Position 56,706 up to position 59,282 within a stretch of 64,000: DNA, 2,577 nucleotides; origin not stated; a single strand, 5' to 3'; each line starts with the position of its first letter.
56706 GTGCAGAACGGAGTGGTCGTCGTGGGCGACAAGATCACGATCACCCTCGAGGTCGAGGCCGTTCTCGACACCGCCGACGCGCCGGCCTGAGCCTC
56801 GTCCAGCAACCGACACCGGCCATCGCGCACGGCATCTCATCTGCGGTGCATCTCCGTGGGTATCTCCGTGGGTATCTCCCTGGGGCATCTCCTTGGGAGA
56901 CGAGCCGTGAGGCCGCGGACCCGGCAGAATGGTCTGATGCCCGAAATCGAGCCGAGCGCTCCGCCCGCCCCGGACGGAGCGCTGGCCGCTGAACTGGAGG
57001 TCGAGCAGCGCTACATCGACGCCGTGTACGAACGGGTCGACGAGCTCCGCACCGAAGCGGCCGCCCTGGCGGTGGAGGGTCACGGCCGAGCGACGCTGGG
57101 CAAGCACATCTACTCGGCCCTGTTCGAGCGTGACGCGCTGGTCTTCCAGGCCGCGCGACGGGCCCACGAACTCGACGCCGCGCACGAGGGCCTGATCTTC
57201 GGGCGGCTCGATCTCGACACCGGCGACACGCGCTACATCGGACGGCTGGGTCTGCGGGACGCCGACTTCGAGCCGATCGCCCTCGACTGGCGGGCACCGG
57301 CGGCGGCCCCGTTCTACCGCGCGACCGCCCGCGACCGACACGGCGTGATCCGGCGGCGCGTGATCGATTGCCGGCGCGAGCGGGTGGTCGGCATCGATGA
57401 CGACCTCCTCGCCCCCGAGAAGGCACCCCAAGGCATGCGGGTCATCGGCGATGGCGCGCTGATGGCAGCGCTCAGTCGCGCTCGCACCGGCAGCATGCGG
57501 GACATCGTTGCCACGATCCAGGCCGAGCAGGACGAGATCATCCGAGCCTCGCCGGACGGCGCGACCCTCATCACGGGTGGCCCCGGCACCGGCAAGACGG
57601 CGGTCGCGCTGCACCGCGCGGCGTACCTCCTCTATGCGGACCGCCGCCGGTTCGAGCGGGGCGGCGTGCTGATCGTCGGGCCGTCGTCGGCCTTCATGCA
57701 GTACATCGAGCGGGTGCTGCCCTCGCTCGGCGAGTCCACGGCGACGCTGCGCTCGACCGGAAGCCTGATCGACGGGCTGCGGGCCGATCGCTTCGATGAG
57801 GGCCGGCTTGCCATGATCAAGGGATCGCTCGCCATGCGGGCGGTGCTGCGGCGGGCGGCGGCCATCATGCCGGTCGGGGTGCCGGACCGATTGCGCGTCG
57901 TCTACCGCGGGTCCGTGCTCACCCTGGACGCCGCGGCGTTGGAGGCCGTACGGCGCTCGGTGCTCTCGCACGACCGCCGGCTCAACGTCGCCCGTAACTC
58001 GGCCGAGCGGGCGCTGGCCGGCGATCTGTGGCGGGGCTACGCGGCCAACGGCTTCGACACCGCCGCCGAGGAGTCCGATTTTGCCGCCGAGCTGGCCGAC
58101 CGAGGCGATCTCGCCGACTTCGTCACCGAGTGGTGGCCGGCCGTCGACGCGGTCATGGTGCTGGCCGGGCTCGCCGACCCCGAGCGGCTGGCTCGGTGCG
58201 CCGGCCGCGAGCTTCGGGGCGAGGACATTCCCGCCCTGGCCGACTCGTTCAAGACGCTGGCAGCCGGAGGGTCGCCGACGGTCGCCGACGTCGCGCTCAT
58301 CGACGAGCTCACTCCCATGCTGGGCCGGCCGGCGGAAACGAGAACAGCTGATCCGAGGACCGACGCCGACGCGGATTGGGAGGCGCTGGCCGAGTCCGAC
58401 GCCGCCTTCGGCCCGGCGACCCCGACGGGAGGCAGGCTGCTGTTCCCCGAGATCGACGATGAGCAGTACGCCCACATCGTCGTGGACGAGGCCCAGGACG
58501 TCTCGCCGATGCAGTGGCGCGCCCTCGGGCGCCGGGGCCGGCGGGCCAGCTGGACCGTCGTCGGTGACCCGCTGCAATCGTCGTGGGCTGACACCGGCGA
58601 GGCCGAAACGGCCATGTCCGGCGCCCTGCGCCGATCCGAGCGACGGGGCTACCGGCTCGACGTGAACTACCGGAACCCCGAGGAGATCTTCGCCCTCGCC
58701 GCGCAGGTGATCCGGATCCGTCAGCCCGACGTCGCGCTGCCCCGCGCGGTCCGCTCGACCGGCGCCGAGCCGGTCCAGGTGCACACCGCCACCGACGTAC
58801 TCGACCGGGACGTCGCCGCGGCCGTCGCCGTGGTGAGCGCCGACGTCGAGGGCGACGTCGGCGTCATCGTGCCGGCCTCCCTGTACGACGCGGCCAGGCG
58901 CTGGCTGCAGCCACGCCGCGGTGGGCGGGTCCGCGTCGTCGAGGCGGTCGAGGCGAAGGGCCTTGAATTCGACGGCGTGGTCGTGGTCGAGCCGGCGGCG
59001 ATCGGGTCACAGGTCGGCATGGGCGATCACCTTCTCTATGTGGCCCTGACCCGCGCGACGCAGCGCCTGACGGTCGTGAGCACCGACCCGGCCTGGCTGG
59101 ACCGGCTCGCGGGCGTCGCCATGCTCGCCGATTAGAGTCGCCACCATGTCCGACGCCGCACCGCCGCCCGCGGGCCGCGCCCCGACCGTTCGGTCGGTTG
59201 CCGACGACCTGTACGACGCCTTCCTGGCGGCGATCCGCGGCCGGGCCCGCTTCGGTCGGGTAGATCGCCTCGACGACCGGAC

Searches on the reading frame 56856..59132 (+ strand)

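Call 3: search_protein_families(library=pfam, proteins=[window:56856-59132:+], max_evalue=0.01)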
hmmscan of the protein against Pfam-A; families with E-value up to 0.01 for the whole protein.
window:56856-59132:+ (759 aa): 9 families
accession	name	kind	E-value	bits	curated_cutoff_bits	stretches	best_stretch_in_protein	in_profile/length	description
PF00580.27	UvrD-helicase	-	1.1e-11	45.3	23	2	223-263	3-42/271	UvrD/REP helicase N-terminal domain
PF13245.12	AAA_19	-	5.5e-10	40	25.1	1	225-278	1-51/134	AAA domain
PF13538.12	UvrD_C_2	-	2.3e-08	34.2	27.4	1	699-741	9-52/52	UvrD-like helicase C-terminal domain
PF13604.12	AAA_30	-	2.9e-08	34.1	27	1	222-406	3-183/191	AAA domain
PF13361.12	UvrD_C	-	3e-05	24.1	25.6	1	699-742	294-347/350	UvrD-like helicase C-terminal domain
PF01443.25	Viral_helicase1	-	4.1e-05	23.9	21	1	667-741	159-227/228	Viral superfamily 1 RNA helicase core domain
PF02562.22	PhoH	-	4.1e-05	23.6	27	0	539-579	121-162/205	PhoH-like protein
PF13086.12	AAA_11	-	0.0011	19.2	27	0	227-279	8-63/257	AAA domain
PF00270.35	DEAD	-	0.0032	17.7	26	0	225-300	4-76/167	DEAD/DEAH box helicase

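Call 4: search_protein_families(library=ncbifam, proteins=[window:56856-59132:+], max_evalue=0.01)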
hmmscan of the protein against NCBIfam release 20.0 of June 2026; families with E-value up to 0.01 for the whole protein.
window:56856-59132:+ (759 aa): 15 families
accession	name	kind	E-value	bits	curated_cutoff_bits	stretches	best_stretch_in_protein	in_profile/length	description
NF041258.1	motor_HelR_2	exception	2.6e-126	422.6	1100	2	45-507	3-457/713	RNA polymerase recycling motor ATPase HelR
NF041465.1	HelD_MYCSM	equivalog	5.1e-113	378.6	1051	2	45-504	8-459/719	RNA polymerase recycling motor HelD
NF041254.1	motor_HelR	exception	8e-99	331.8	750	2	48-501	17-459/706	RNA polymerase recycling motor ATPase HelR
NF041464.1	HelD_BACSU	equivalog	4.6e-39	134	419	2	89-294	75-286/779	RNA polymerase recycling motor HelD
NF008276.0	PRK11054.1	equivalog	5e-08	31.9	543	1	538-620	431-517/684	DNA helicase IV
NF008743.0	PRK11773.1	equivalog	1e-07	30.7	965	0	536-650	212-328/720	DNA helicase II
TIGR01075.1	uvrD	equivalog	1.2e-07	30.4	1144.45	0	536-650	207-323/715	DNA helicase II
TIGR01073.1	pcrA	equivalog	1.1e-06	27.3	911.2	0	536-621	208-295/725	DNA helicase PcrA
TIGR01447.1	recD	equivalog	6.1e-06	25.1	310.15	0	233-251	162-180/597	exodeoxyribonuclease V subunit alpha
TIGR01448.2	helicase_RecD2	equivalog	1.9e-05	23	500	1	220-250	316-347/713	SF1B family DNA helicase RecD2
TIGR00609.1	recB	equivalog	5e-05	21.6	696.05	1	536-611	370-447/1175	exodeoxyribonuclease V subunit beta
NF010485.0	PRK13909.1-2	equivalog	7.9e-05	21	650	1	535-619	329-424/909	RecB-like helicase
TIGR02784.1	addA_alphas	equivalog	0.00013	20.5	860.75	0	537-556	390-409/1138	double-strand break repair helicase AddA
TIGR01074.1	rep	equivalog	0.00022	19.6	951.45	0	539-620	208-291/668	DNA helicase Rep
NF008127.0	PRK10875.1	equivalog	0.0029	16.2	671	0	700-744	551-593/619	exodeoxyribonuclease V subunit alpha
